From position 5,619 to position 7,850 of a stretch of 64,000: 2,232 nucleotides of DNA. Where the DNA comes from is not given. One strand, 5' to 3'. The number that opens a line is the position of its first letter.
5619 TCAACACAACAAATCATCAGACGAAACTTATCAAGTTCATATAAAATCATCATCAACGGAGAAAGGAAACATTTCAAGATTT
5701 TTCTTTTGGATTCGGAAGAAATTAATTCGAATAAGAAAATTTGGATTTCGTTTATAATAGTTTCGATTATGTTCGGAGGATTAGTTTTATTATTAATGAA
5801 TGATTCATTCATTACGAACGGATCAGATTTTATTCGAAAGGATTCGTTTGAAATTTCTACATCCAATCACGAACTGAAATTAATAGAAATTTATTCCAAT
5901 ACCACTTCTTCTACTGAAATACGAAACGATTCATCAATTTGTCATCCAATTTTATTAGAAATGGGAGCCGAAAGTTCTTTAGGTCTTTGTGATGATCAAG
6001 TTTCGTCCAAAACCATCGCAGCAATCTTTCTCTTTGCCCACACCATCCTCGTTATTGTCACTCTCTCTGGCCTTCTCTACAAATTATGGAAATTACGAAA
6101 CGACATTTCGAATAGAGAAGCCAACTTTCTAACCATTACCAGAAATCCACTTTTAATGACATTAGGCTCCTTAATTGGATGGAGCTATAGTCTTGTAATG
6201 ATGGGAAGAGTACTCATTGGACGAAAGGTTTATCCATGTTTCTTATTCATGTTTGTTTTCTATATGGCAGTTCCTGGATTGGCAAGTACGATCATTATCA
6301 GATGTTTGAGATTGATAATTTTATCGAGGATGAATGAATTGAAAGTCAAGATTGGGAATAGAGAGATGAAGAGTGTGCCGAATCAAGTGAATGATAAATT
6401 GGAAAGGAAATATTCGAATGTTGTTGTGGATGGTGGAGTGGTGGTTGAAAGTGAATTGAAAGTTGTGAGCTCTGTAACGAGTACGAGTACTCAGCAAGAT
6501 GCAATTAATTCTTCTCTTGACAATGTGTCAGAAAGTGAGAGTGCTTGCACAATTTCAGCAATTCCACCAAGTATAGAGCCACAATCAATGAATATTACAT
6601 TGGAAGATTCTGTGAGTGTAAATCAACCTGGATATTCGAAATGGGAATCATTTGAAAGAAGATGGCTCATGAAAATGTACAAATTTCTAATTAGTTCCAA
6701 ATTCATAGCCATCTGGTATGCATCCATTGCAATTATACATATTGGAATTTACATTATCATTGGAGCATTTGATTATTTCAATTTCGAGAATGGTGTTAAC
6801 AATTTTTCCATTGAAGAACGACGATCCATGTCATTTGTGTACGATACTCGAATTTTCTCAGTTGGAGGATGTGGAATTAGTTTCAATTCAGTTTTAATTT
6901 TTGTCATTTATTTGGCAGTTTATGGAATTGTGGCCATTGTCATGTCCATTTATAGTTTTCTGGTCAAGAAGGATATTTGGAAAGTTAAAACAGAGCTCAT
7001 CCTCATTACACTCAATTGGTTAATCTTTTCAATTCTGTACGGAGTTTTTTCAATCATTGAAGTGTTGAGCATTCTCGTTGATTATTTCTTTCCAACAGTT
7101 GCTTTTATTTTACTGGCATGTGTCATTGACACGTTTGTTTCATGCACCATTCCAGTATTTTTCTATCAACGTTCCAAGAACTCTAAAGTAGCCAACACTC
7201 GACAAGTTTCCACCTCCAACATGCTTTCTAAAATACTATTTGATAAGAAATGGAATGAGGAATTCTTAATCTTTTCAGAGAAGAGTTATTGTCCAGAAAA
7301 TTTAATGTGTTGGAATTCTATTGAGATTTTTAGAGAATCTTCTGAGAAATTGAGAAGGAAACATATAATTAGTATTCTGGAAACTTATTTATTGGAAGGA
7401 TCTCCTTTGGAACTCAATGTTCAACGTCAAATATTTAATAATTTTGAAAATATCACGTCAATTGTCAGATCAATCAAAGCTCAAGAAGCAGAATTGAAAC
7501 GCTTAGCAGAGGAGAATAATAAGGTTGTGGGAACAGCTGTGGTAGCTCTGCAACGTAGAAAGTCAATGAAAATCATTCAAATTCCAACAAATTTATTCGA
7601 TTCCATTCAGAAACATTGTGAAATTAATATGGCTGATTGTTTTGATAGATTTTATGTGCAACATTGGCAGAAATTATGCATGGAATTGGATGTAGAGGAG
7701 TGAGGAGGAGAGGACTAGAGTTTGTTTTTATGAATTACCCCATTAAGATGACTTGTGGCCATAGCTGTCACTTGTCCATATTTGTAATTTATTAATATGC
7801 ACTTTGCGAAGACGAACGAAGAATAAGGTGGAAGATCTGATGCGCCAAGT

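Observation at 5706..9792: Tandem pair of 7TM-RGS genes with a conserved Cys-containing ectodomain. One is intronless and one has an intron.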

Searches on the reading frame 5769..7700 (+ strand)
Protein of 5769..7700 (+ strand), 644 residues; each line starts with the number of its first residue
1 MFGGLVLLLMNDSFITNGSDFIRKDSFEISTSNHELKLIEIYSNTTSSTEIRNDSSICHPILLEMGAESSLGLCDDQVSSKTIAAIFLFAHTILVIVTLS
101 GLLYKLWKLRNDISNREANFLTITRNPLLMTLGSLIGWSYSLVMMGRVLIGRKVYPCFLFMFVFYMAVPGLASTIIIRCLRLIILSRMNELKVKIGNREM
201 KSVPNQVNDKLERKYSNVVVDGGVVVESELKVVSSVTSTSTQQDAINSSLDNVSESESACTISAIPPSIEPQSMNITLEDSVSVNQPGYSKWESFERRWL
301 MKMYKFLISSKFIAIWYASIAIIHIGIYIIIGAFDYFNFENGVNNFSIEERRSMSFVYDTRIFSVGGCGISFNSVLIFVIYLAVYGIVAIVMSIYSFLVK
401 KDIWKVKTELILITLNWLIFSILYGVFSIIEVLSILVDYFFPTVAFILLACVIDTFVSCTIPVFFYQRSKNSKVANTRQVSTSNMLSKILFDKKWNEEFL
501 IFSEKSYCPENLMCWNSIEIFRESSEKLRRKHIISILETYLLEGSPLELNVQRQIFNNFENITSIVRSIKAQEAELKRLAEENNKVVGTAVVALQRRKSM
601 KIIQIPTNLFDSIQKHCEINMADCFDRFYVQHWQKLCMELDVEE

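Call 5: search_protein_families(library=pfam, proteins=[window:5769-7700:+], max_evalue=1)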
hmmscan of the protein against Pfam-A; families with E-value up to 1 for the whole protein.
seq(644 aa): 2 families
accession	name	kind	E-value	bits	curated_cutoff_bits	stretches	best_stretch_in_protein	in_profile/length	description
PF00615.24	RGS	-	3.5e-06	27.8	23.9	1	486-562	2-79/117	Regulator of G protein signaling domain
PF20290.3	MC4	-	0.034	14.9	28.1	1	273-318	40-85/133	ABC-three component (ABC-3C) system Middle Component 4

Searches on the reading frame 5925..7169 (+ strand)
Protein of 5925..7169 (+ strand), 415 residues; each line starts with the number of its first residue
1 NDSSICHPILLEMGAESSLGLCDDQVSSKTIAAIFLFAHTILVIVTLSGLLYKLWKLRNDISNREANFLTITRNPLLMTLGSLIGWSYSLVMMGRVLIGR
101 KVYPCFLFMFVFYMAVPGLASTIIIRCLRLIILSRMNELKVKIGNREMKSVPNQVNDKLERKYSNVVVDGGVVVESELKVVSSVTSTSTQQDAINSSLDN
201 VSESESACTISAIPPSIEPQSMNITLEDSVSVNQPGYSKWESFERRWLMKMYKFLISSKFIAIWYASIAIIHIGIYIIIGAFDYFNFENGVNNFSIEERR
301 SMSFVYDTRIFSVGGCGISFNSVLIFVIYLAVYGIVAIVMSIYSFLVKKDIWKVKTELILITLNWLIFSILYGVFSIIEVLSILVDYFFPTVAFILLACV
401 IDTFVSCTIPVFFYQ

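Call 55: search_protein_representatives(alignment_id=A3)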
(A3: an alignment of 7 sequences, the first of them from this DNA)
Query: 7 sequences, 399 profile positions. Proteins with E-value up to 0.001 (for the whole library): 167; up to 1e-10: 124; up to 1e-30: 62. The best 150 are listed.
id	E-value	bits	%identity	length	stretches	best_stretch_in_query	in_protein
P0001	5.1e-174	595.6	-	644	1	1-399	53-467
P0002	6.8e-158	542.5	-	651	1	1-399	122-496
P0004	1.1e-156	538.5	-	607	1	1-398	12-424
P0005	8.8e-153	525.6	-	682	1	2-399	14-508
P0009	6.5e-123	427.3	-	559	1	2-398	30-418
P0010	1.6e-112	393.0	-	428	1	1-367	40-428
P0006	4.3e-104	365.3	-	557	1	1-368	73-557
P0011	5.9e-97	341.8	-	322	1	1-303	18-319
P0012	3.9e-96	339.1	-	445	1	2-368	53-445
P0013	9.2e-94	331.3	-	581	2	174-399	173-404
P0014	3.3e-70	253.7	-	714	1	3-398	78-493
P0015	1.2e-68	248.5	-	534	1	1-398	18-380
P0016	1.7e-68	248.1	-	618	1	1-398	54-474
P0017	4.0e-68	246.9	-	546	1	2-398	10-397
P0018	5.7e-68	246.3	-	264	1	1-228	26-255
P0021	3.5e-64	233.8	-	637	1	3-398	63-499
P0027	7.2e-57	209.8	-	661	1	1-396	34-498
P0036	9.9e-49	183.0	-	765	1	6-398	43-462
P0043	4.8e-43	164.3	-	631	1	1-397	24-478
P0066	2.5e-30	122.4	-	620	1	18-398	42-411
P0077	3.2e-25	105.6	-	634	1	72-396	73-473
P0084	3.1e-22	95.7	-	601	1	70-396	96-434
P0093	9.1e-20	87.6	-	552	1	5-394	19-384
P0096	5.4e-19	85.1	-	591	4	76-179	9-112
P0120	2.7e-12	63.0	-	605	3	293-395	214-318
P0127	4.9e-11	58.9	-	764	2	231-397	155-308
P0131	1.8e-10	57.0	-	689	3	80-139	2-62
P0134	3.5e-09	52.8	-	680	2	23-395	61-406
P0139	2.4e-08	50.0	-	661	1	39-395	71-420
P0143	1.2e-07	47.8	-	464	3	26-143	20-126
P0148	2.2e-07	46.9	-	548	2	70-205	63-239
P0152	5.2e-07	45.6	-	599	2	72-146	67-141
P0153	9.4e-07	44.8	-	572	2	73-151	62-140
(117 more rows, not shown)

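Call 56: list_cluster_members(proteins=[P0014, P0016, P0021, P0027, P0036, P0043, P0066, P0084, P0134, P0139])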
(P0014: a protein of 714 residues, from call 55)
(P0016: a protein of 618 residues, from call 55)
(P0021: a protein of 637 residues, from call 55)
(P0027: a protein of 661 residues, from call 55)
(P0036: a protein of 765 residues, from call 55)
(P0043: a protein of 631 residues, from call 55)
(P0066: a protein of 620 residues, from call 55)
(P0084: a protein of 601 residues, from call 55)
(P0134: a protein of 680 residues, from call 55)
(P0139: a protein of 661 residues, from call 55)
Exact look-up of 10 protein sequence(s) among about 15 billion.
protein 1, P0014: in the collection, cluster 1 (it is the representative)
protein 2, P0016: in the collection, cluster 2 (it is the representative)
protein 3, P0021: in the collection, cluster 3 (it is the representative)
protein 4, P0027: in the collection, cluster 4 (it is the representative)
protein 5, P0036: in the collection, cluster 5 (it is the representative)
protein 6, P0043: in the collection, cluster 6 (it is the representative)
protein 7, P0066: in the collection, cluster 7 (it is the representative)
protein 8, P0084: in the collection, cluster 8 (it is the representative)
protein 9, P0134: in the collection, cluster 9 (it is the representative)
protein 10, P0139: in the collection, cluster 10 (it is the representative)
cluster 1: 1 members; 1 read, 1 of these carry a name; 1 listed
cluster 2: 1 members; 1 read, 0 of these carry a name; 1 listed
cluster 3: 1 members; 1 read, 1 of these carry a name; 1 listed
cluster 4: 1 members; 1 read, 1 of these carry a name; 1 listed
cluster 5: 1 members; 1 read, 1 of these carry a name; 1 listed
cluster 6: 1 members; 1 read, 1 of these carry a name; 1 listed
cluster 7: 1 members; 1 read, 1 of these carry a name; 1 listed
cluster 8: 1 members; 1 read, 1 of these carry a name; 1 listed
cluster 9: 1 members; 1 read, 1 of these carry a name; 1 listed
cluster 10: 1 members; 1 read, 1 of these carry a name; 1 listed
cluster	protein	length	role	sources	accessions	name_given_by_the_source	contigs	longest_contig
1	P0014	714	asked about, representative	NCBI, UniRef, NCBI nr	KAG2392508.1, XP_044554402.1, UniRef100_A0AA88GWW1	hypothetical protein C9374_011233 [Naegleria lovaniensis] | RGS domain-containing protein n=1 Tax=Naegleria lovaniensis TaxID=51637 ... | uncharacterized protein C9374_011233 [Naegleria lovaniensis]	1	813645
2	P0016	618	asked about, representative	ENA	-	-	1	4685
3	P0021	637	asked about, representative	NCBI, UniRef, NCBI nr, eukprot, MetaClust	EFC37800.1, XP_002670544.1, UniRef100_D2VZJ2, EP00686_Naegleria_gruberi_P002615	predicted protein [Naegleria gruberi] | Predicted protein n=1 Tax=Naegleria gruberi TaxID=5762 RepID=D2VZJ2_NAEGR | uncharacterized protein NAEGRDRAFT_59680 [Naegleria gruberi]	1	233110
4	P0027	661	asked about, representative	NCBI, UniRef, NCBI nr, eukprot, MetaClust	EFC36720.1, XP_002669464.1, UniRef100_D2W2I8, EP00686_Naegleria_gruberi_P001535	predicted protein [Naegleria gruberi] | Predicted protein n=1 Tax=Naegleria gruberi TaxID=5762 RepID=D2W2I8_NAEGR | uncharacterized protein NAEGRDRAFT_75602 [Naegleria gruberi]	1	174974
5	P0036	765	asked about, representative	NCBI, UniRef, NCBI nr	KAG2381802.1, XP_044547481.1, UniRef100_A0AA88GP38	hypothetical protein C9374_006186 [Naegleria lovaniensis] | RGS domain-containing protein n=1 Tax=Naegleria lovaniensis TaxID=51637 ... | uncharacterized protein C9374_006186 [Naegleria lovaniensis]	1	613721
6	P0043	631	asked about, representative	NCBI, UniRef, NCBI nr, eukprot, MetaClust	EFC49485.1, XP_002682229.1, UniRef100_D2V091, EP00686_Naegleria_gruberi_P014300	predicted protein [Naegleria gruberi] | Predicted protein n=1 Tax=Naegleria gruberi TaxID=5762 RepID=D2V091_NAEGR | uncharacterized protein NAEGRDRAFT_62211 [Naegleria gruberi]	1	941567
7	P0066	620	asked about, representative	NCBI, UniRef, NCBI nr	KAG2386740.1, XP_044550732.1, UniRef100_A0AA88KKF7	hypothetical protein C9374_002484 [Naegleria lovaniensis] | RGS domain-containing protein n=1 Tax=Naegleria lovaniensis TaxID=51637 ... | uncharacterized protein C9374_002484 [Naegleria lovaniensis]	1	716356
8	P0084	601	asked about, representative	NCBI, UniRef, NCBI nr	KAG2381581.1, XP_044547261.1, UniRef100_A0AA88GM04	hypothetical protein C9374_005965 [Naegleria lovaniensis] | RGS domain-containing protein n=1 Tax=Naegleria lovaniensis TaxID=51637 ... | uncharacterized protein C9374_005965 [Naegleria lovaniensis]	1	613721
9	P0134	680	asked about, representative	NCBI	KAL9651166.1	hypothetical protein ABK040_008238 [Willaertia magna]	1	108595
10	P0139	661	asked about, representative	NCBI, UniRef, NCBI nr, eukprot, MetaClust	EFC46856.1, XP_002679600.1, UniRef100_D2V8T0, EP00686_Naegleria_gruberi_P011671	predicted protein [Naegleria gruberi] | Predicted protein n=1 Tax=Naegleria gruberi TaxID=5762 RepID=D2V8T0_NAEGR | uncharacterized protein NAEGRDRAFT_65267 [Naegleria gruberi]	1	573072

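Call 57: list_cluster_members(proteins=[P0153, P0152, P0148, P0143, P0131, P0127, P0120, P0096, P0093, P0077])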
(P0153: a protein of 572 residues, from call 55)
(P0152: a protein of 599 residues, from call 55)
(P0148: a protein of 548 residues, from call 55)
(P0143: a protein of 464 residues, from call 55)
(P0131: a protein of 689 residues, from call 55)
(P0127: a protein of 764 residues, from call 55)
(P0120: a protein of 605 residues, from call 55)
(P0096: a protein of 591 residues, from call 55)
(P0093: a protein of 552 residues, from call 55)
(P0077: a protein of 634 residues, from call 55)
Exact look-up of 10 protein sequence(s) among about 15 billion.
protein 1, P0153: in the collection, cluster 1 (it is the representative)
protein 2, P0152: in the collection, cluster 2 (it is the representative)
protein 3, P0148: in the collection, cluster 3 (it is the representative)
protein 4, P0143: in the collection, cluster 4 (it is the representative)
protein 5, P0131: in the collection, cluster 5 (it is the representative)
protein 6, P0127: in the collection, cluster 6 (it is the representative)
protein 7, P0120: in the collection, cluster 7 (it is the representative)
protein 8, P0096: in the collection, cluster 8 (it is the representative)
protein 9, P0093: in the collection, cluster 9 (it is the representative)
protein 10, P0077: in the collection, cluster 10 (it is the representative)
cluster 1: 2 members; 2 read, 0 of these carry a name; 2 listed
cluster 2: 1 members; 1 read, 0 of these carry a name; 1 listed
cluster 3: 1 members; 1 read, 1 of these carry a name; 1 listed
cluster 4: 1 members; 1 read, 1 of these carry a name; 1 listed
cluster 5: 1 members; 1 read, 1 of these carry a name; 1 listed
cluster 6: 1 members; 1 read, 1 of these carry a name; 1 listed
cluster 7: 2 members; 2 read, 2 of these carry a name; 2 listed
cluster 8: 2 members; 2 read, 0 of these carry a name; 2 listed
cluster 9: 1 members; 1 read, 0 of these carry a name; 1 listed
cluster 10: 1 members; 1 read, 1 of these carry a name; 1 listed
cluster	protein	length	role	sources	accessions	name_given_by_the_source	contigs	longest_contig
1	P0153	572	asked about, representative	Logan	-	-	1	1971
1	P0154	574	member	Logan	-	-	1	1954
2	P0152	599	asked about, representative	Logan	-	-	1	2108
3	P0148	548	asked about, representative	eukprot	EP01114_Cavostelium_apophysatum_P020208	TRINITY_DN6711_c0_g1_i1.p1 TRINITY_DN6711_c0_g1~~TRINITY_DN6711_c0_g1_i1.p1 ORF ...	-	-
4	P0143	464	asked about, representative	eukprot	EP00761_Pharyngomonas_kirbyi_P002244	gb/GECH01002248.1/.p1 GENE.gb/GECH01002248.1/~~gb/GECH01002248.1/.p1 ORF type:complete ...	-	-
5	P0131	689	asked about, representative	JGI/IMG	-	hypothetical protein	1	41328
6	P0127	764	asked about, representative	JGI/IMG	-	hypothetical protein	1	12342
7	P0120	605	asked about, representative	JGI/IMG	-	predicted small integral membrane protein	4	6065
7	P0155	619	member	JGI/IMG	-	predicted small integral membrane protein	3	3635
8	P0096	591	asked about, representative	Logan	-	-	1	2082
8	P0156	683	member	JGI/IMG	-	-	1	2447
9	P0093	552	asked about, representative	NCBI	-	-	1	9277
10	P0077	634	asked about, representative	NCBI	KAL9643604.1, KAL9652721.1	hypothetical protein ABK040_015771 [Willaertia magna]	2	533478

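Call 59: search_protein_families(library=pfam, proteins=[P0148, P0143, P0131, P0127, P0120, P0096, P0152, P0153, P0093, P0134], max_evalue=0.01)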
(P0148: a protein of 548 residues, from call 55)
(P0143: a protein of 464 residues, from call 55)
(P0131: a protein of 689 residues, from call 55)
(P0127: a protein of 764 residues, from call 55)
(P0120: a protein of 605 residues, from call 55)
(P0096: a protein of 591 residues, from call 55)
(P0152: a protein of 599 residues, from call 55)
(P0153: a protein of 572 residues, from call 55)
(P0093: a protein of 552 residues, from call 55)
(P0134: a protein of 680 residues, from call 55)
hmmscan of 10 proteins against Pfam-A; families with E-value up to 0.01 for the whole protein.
P0148 (548 aa): 2 families
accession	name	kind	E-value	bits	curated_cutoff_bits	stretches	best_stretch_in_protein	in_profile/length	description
PF00615.24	RGS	-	5.7e-21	75.5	23.9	1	407-524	1-113/117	Regulator of G protein signaling domain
PF00003.28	7tm_3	-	0.00037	20.7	33.5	1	28-130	3-104/251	7 transmembrane sweet-taste receptor of 3 GCPR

P0143 (464 aa): 1 family
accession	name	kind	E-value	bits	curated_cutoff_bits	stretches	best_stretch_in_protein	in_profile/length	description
PF00615.24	RGS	-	0.01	16.7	23.9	0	317-443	2-116/117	Regulator of G protein signaling domain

P0131 (689 aa): 0 families

P0127 (764 aa): 0 families

P0120 (605 aa): 1 family
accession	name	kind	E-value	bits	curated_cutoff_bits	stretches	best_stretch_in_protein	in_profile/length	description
PF00615.24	RGS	-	2.8e-11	44.3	23.9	1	344-412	2-70/117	Regulator of G protein signaling domain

P0096 (591 aa): 3 families
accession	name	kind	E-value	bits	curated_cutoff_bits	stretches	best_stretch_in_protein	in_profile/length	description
PF00615.24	RGS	-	3e-12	47.4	23.9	1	305-373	3-71/117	Regulator of G protein signaling domain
PF13567.11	DUF4131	-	0.0046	17.1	31.6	0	224-308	6-88/165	Domain of unknown function (DUF4131)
PF17353.8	DUF5381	-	0.0069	16.6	26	1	215-314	3-97/170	Family of unknown function (DUF5381)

P0152 (599 aa): 1 family
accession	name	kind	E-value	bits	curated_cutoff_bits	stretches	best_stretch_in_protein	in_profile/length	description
PF00615.24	RGS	-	2.6e-13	50.8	23.9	1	318-389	4-71/117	Regulator of G protein signaling domain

P0153 (572 aa): 1 family
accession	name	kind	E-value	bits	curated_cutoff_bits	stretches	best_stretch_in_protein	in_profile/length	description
PF00615.24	RGS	-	9e-17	62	23.9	2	313-389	2-72/117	Regulator of G protein signaling domain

P0093 (552 aa): 2 families
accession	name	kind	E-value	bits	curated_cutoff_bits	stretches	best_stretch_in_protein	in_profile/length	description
PF00615.24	RGS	-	3.6e-07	31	23.9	1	416-492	6-82/117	Regulator of G protein signaling domain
PF19351.4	DUF5929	-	0.0022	17.9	27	1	396-489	5-96/222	Domain of unknown function (DUF5929)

P0134 (680 aa): 1 family
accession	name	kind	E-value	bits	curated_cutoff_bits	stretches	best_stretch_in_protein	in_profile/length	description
PF00615.24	RGS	-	5.8e-05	23.9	23.9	1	491-578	6-83/117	Regulator of G protein signaling domain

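Call 78: search_solved_structures(query=A3, max_evalue=10)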
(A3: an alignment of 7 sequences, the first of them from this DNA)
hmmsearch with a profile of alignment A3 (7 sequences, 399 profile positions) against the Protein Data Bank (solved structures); distinct sequences matched with E-value up to 10: 1.
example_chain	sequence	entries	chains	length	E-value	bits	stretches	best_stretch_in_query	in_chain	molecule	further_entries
6hiv_BN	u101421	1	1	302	3.7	9.8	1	150-211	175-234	mL80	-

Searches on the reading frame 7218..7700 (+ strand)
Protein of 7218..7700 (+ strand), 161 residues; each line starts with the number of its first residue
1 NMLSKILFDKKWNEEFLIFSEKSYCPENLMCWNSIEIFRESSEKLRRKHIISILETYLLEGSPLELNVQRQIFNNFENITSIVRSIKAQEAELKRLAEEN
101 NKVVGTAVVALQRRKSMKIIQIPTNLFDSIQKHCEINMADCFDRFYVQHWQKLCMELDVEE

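Call 48: search_solved_structures(query=window:7218-7700:+, max_evalue=1, show_alignments=2)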
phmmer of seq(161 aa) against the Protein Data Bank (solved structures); distinct sequences matched with E-value up to 1: 13.
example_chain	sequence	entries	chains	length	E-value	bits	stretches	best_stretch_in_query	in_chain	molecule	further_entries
2d9j_A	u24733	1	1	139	0.005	20.2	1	6-75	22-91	Regulator of G-protein signalling 7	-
2a72_A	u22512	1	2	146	0.0053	20.1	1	6-75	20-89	Regulator of G-protein signalling 7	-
2es0_A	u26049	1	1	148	0.0068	19.8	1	5-73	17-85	regulator of G-protein signalling 6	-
7shf_C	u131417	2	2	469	0.032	17.6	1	6-75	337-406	Isoform 2 of Regulator of G-protein signaling 7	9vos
7ewp_C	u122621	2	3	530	0.041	17.2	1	6-75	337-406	Regulator of G-protein signaling 7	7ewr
6n9g_A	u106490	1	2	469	0.074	16.4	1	6-75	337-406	Regulator of G-protein signaling 7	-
2i59_A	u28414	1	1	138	0.17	15.2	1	3-73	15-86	Regulator of G-protein signaling 10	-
4ekc_B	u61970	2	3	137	0.18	15.1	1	7-72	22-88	Regulator of G-protein signaling 2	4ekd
2af0_A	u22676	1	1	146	0.19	15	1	7-72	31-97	Regulator of G-protein signaling 2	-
2dlr_A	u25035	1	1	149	0.21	14.9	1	3-72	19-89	Regulator of G-protein signaling 10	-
2ihb_B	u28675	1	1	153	0.23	14.8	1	3-72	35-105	Regulator of G-protein signalling 10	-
2dlv_A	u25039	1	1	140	0.8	13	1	4-98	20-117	Regulator of G-protein signaling 18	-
2jm5_A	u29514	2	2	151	0.84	13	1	4-99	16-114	Regulator of G-protein signaling 18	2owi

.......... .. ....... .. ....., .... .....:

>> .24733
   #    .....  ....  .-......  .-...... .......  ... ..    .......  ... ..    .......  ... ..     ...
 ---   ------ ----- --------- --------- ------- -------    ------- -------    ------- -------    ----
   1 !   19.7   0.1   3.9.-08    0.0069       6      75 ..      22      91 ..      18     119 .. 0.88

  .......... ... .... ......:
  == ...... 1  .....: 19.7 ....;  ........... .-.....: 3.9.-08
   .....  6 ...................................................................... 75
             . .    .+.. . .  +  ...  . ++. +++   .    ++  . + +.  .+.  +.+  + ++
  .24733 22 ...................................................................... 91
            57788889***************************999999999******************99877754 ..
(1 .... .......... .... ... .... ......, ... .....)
